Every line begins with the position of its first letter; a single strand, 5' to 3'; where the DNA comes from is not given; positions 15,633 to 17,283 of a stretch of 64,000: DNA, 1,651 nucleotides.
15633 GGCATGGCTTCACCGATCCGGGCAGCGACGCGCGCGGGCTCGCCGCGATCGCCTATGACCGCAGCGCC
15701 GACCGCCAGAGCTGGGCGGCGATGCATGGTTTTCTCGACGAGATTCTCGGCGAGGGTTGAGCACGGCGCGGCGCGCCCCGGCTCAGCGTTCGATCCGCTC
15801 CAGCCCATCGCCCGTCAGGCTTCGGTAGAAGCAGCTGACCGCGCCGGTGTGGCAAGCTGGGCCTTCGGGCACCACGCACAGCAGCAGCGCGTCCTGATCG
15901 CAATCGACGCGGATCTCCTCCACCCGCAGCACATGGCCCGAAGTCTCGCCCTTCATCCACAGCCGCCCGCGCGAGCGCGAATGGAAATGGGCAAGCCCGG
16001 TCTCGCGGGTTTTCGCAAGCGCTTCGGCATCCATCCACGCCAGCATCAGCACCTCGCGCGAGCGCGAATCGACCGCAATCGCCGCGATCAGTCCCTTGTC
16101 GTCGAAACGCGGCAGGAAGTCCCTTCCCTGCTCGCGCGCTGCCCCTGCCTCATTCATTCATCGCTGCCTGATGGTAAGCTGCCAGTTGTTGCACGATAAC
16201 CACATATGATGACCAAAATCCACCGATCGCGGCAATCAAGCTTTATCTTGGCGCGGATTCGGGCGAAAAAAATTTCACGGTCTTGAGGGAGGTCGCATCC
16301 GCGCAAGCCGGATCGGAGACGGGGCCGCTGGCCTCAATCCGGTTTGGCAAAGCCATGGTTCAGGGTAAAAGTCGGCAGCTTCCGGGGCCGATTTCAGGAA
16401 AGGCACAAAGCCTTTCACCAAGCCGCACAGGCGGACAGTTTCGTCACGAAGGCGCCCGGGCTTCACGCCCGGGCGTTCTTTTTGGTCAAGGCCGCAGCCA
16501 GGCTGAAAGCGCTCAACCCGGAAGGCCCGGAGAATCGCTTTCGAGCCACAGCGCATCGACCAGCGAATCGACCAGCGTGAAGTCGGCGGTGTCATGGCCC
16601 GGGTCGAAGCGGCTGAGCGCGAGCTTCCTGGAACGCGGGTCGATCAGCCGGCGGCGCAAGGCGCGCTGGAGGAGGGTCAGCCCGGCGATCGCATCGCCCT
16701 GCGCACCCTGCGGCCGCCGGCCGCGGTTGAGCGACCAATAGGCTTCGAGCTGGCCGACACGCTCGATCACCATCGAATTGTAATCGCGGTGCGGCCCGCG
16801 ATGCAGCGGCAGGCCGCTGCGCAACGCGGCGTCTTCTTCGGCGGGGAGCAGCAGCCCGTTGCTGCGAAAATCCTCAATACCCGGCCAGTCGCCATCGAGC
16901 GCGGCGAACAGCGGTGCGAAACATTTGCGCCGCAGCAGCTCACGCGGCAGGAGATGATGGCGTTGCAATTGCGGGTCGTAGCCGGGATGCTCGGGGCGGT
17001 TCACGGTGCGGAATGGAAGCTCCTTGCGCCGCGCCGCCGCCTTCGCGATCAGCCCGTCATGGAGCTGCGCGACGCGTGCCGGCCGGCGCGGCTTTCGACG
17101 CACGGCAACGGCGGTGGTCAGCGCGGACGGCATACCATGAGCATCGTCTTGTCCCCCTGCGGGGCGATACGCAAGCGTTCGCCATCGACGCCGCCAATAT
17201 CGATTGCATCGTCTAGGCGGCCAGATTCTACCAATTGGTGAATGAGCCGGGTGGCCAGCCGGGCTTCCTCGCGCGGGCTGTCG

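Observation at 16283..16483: Unannotated ~200-nt highly structured RNA-like element with its own terminator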

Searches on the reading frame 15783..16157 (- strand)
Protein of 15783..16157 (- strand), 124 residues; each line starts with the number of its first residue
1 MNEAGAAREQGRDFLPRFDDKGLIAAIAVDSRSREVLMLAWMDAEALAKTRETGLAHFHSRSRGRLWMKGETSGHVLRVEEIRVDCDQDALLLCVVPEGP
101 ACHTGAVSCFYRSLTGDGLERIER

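Call 71: search_protein_families(library=pfam, proteins=[window:15783-16157:-], max_evalue=0.001)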
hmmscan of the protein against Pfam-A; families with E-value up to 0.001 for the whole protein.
window:15783-16157:- (124 aa): 1 family
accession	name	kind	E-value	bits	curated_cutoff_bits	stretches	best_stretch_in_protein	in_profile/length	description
PF01502.23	PRA-CH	-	5.4e-34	116.3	27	1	38-111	1-74/74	Phosphoribosyl-AMP cyclohydrolase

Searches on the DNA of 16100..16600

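Call 4: search_rna_families(source=window, start=16100, end=16600, threshold=evalue, max_evalue=10, show_alignments=3)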
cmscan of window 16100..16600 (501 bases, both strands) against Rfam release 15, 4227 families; matches with E-value up to 10: 9.
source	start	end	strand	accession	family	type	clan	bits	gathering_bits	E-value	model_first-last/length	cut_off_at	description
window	16416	16480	+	RF02784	SorX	Gene; sRNA;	-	21.4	46.6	0.0091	1-73/73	no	Singlet oxygen resistance RNA X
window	16437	16482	+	RF02278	Betaproteobacteria_toxic_sRNA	Gene; sRNA;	-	17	50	0.7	1-64/64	no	Betaproteobacteria toxic small RNA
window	16421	16490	+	RF00519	suhB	Gene; sRNA;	CL00108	15.8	41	1.1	1-77/77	no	Makes More Granules Regulator RNA (mmgR)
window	16411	16482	+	RF02630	Hrs12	Gene; sRNA;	-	15.8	70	7.6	1-87/87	no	Hfq-regulated sRNA 12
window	16440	16487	+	RF02067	STnc310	Gene; sRNA;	-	14.8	40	4.9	1-61/61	no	Salmonella enterica sRNA STnc310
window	16454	16474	-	RF02784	SorX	Gene; sRNA;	-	14.2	46.6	1.2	47-67/73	no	Singlet oxygen resistance RNA X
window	16415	16483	+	RF02837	anti-hemB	Gene; sRNA;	-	14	49.5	1.3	1-81/81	no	Burkholderia RNA 7 (anti-hemB)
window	16484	16533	-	RF02136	HTT-AS1_3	Gene; lncRNA;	-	13.7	70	3.9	1-60/60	no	HTT antisense RNA 1 conserved region 3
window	16344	16499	+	RF02225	sX6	Gene; sRNA;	-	10.8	40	1.6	1-342/342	no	Proteobacterial sRNA sX6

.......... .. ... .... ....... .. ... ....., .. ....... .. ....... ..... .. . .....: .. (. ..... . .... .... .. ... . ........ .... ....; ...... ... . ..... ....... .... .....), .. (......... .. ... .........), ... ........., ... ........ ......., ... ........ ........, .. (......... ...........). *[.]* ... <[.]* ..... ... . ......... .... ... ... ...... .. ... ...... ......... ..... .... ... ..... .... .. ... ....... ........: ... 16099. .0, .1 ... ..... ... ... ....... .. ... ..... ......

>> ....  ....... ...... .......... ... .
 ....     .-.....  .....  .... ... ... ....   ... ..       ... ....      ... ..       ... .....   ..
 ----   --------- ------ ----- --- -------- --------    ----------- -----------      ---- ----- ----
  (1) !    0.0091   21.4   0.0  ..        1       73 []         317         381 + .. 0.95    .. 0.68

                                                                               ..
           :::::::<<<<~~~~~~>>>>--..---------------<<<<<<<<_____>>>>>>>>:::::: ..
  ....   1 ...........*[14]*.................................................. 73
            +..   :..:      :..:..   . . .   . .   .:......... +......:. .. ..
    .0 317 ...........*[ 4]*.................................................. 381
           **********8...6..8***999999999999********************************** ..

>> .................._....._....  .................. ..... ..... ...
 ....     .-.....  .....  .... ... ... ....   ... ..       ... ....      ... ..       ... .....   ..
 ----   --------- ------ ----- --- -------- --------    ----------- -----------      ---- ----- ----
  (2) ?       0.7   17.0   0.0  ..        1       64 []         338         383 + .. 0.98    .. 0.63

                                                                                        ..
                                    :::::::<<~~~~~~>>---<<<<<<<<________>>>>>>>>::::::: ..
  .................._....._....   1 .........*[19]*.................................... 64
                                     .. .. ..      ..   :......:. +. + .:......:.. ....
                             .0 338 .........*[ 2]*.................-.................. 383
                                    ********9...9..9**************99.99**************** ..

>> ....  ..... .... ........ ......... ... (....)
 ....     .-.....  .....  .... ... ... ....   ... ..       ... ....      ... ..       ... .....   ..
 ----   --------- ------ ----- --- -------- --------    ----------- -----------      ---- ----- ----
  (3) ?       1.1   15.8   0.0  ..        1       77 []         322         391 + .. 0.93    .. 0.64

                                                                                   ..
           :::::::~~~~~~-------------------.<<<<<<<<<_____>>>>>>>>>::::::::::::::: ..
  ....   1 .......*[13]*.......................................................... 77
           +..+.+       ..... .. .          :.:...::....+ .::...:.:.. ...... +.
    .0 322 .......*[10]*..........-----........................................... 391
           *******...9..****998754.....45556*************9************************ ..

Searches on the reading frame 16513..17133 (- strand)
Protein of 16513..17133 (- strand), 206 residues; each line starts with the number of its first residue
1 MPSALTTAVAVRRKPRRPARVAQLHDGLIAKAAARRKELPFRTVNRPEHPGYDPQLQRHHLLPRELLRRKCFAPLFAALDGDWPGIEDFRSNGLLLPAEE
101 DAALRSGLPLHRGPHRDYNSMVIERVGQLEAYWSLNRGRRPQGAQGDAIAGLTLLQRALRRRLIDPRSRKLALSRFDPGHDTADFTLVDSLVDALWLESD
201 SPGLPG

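Call 71: search_protein_families(library=pfam, proteins=[window:16513-17133:-], max_evalue=0.001)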
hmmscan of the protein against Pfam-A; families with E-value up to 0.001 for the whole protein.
window:16513-17133:- (206 aa): 1 family
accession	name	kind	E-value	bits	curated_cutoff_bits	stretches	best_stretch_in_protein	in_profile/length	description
PF14412.12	AHH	-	2.1e-11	44.2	22.3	1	43-140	4-97/111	A nuclease family of the HNH/ENDO VII superfamily with conserved AHH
